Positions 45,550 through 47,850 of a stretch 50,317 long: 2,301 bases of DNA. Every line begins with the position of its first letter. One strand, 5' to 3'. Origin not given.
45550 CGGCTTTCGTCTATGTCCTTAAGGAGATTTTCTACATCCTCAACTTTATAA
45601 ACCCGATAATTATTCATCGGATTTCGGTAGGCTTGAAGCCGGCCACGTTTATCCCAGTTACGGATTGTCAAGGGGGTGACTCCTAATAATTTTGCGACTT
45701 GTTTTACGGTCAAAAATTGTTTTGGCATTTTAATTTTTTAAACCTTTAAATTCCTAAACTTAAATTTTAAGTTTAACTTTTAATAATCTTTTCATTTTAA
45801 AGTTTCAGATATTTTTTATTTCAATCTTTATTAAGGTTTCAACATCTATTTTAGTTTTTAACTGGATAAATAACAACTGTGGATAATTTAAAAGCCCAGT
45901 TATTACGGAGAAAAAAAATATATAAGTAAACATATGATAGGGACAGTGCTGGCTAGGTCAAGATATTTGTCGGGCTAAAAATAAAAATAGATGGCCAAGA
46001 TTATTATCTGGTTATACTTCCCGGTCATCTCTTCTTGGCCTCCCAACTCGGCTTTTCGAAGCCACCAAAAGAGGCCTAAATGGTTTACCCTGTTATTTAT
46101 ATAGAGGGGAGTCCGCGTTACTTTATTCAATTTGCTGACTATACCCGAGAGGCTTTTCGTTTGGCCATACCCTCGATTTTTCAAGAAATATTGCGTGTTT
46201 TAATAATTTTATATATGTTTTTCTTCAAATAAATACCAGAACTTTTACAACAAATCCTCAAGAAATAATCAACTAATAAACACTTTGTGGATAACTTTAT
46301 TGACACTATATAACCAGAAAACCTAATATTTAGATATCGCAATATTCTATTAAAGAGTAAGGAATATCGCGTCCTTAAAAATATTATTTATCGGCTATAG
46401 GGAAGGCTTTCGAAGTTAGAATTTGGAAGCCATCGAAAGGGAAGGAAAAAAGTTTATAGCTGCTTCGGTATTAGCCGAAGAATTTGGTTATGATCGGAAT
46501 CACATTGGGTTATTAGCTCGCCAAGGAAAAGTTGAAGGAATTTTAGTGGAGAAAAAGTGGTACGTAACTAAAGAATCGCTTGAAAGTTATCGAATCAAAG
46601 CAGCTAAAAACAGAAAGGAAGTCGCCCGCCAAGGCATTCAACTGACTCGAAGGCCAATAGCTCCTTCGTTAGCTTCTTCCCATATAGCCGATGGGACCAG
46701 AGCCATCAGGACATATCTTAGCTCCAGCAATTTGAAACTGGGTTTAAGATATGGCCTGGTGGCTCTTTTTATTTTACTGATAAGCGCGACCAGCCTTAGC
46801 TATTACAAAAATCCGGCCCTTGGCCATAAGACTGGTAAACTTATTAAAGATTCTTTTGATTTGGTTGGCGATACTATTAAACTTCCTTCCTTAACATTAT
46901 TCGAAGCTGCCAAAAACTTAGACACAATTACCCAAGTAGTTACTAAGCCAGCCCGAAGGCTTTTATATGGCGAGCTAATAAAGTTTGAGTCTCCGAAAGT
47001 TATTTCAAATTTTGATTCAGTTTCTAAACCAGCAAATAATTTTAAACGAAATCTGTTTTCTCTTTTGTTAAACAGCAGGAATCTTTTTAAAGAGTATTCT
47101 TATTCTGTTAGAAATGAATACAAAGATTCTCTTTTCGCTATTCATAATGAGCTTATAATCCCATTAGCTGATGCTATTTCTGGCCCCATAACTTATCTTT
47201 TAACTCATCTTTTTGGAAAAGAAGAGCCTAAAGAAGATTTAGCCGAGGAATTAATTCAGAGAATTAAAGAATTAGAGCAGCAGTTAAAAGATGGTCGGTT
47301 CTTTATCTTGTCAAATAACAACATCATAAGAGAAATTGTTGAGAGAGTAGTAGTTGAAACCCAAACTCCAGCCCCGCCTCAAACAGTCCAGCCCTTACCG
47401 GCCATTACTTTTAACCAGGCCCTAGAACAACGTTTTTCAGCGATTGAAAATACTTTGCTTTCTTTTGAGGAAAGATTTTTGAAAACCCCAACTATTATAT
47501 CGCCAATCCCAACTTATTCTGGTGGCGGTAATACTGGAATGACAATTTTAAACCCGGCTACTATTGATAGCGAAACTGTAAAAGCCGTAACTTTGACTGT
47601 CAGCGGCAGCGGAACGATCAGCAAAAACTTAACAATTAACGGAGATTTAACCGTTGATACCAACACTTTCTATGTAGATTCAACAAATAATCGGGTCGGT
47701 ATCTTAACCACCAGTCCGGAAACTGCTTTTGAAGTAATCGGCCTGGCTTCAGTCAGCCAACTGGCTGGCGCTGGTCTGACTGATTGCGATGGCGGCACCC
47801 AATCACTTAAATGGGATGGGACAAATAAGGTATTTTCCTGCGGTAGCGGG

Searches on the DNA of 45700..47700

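Call 93: search_rna_families(source=window, start=45700, end=47700, threshold=evalue, max_evalue=1)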
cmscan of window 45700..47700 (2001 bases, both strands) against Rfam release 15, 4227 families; matches with E-value up to 1: 1.
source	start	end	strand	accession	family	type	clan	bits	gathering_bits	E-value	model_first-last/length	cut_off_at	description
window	46045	46087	+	RF00032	Histone3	Cis-reg;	-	17.6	34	0.21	1-46/46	no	Histone 3' UTR stem-loop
